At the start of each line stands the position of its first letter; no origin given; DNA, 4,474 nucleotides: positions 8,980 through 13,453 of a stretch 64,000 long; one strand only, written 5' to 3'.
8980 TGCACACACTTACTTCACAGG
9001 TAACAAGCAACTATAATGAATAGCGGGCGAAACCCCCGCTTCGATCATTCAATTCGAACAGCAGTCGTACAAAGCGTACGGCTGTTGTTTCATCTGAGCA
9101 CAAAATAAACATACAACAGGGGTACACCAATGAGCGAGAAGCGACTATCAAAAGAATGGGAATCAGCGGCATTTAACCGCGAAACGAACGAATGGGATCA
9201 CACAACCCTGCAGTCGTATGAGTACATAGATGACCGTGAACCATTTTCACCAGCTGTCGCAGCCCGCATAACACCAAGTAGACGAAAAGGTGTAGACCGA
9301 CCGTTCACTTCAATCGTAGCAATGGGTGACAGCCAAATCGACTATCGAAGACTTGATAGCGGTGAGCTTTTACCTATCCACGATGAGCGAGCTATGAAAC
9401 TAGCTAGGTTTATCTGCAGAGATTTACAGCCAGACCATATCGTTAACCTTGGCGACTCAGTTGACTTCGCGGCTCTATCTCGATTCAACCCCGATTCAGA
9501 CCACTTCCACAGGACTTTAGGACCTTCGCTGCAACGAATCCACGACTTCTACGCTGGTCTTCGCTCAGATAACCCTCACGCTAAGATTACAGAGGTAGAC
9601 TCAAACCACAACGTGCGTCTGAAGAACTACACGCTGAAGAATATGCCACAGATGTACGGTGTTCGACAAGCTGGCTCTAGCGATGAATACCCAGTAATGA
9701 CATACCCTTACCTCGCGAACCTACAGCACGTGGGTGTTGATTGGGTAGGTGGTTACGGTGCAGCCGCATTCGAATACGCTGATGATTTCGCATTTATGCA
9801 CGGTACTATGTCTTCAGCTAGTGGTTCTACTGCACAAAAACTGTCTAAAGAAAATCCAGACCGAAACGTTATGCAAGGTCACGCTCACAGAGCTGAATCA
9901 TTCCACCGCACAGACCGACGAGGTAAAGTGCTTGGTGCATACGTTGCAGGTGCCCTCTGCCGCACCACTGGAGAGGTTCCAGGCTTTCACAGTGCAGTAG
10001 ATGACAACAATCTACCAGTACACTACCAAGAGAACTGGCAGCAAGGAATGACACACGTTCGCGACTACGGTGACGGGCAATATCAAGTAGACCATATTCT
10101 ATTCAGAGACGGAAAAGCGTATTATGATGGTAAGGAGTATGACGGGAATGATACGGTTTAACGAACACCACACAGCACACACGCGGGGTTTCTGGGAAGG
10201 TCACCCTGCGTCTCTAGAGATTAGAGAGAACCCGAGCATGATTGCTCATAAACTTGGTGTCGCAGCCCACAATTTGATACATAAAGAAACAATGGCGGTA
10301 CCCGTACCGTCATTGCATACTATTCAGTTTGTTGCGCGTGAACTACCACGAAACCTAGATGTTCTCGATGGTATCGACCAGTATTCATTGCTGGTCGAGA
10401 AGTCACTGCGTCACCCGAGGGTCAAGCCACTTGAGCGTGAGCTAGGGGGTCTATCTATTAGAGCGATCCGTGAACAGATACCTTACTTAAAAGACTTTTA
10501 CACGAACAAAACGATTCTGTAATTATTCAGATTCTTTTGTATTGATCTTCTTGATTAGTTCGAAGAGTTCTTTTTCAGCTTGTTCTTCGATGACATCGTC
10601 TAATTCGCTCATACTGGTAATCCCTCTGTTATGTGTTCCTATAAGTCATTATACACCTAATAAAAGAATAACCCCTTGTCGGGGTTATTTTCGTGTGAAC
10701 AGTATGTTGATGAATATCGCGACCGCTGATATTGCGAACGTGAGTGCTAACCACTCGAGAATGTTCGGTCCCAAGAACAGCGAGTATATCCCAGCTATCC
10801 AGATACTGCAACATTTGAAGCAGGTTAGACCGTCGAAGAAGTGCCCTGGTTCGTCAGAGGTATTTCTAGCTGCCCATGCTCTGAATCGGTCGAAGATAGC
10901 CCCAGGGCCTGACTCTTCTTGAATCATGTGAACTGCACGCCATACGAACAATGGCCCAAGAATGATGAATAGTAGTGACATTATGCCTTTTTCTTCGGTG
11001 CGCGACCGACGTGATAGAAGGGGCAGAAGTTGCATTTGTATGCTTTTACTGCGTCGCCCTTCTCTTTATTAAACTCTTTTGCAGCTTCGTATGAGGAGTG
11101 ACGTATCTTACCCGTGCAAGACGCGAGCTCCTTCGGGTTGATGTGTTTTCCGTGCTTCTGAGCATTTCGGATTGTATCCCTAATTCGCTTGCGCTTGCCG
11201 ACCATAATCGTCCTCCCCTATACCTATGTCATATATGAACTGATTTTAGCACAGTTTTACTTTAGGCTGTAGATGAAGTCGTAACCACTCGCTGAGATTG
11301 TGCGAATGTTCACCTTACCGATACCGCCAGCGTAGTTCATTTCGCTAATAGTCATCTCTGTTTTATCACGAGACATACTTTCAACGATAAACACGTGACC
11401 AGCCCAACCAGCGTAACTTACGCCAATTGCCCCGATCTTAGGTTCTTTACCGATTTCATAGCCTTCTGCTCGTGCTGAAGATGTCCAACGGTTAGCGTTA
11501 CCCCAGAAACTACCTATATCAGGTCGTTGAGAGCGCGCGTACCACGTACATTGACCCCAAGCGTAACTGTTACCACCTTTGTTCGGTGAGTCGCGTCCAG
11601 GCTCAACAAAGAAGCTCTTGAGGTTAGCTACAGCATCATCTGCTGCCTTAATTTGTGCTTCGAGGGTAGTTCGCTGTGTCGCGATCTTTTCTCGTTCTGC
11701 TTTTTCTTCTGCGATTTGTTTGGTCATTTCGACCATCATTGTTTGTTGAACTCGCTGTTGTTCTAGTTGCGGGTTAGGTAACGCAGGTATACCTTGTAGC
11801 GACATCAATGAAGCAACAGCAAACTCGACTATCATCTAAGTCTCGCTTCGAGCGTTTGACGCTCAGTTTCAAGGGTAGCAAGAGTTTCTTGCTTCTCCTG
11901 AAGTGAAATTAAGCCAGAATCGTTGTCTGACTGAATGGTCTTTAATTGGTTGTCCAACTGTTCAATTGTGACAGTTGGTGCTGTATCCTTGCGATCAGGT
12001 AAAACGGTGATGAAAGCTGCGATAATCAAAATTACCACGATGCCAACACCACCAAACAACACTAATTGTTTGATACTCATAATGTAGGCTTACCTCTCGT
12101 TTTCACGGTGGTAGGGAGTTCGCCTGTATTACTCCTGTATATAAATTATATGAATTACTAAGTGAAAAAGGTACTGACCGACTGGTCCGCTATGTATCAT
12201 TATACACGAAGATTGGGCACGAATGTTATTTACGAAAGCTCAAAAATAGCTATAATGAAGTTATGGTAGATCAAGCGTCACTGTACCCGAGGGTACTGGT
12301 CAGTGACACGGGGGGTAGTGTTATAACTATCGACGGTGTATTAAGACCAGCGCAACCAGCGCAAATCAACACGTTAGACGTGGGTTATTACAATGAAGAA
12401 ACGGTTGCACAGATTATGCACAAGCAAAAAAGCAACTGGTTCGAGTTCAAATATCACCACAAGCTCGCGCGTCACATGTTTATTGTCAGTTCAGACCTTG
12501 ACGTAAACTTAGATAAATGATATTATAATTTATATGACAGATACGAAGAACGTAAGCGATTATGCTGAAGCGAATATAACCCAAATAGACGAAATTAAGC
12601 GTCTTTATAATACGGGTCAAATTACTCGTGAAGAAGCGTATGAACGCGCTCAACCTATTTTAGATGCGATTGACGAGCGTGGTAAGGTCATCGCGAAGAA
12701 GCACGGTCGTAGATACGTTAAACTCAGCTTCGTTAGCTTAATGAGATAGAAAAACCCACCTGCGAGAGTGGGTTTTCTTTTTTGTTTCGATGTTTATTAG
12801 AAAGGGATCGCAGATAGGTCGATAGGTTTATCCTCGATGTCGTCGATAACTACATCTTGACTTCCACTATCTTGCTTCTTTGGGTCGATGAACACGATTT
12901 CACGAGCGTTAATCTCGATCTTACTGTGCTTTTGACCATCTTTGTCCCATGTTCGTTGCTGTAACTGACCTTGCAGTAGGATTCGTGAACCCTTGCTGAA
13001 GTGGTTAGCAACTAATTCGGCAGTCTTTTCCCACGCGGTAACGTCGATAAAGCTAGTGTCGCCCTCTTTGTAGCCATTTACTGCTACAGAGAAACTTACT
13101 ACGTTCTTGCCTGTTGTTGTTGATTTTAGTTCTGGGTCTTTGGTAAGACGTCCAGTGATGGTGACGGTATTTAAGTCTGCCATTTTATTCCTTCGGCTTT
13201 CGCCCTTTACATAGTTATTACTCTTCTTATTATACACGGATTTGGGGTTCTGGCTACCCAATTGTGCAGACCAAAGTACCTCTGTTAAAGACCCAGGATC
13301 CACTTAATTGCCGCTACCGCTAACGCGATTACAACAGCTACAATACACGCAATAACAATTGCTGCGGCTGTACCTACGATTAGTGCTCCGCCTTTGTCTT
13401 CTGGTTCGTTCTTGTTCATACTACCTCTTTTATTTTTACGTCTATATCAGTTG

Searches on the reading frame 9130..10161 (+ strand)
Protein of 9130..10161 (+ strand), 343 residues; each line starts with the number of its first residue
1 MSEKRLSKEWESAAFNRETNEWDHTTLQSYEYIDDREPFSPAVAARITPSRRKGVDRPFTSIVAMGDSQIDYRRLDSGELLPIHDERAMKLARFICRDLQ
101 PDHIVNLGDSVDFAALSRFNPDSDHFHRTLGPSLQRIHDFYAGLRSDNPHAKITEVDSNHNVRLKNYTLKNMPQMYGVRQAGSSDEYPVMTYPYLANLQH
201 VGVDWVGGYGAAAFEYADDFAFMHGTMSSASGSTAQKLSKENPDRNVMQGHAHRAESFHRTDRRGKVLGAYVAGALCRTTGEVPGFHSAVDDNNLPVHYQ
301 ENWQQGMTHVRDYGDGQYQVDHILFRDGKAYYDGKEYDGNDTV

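Call 15: search_protein_families(library=phrogs, proteins=[window:9130-10161:+], max_evalue=0.00001)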
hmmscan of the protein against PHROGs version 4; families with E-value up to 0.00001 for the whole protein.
window:9130-10161:+ (343 aa): 2 families
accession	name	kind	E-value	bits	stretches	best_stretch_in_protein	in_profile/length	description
phrog_20266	-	other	1.2e-51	176.9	1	56-338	160-445/450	metallo-phosphoesterase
phrog_221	-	other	1.9e-22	81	1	82-280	123-315/367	metallo-phosphoesterase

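Call 18: search_protein_families(library=ncbifam, proteins=[window:9130-10161:+], max_evalue=0.01)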
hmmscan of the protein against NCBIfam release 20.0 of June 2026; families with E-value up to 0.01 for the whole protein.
window:9130-10161:+ (343 aa): 0 families

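Call 48: search_protein_families(library=pfam, proteins=[window:9130-10161:+], max_evalue=0.01)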
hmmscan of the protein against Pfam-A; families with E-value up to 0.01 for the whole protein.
window:9130-10161:+ (343 aa): 0 families

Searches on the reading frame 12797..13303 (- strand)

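Call 3: search_protein_families(library=pfam, proteins=[window:12797-13303:-], max_evalue=0.01)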
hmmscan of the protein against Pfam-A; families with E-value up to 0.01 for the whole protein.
window:12797-13303:- (168 aa): 2 families
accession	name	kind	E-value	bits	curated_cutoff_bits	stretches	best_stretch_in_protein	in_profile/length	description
PF00436.31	SSB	-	4.3e-27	94.6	26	1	44-138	1-103/104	Single-strand binding protein family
PF01336.31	tRNA_anti-codon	-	6.2e-05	23.3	27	1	82-137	25-73/75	OB-fold nucleic acid binding domain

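Call 4: search_protein_families(library=phrogs, proteins=[window:12797-13303:-], max_evalue=0.001)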
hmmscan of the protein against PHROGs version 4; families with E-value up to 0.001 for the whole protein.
window:12797-13303:- (168 aa): 4 families
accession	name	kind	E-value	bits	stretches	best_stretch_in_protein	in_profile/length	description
phrog_44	-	DNA, RNA and nucleotide metabolism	1.5e-40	140.7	1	27-149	70-200/271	single strand DNA binding protein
phrog_12631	-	DNA, RNA and nucleotide metabolism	2.4e-08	35.1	1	31-82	19-68/78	single strand DNA binding protein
phrog_25370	-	unknown function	5.5e-08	33.4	1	44-76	2-34/48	-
phrog_26861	-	unknown function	1e-07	32.5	1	40-122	130-211/242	-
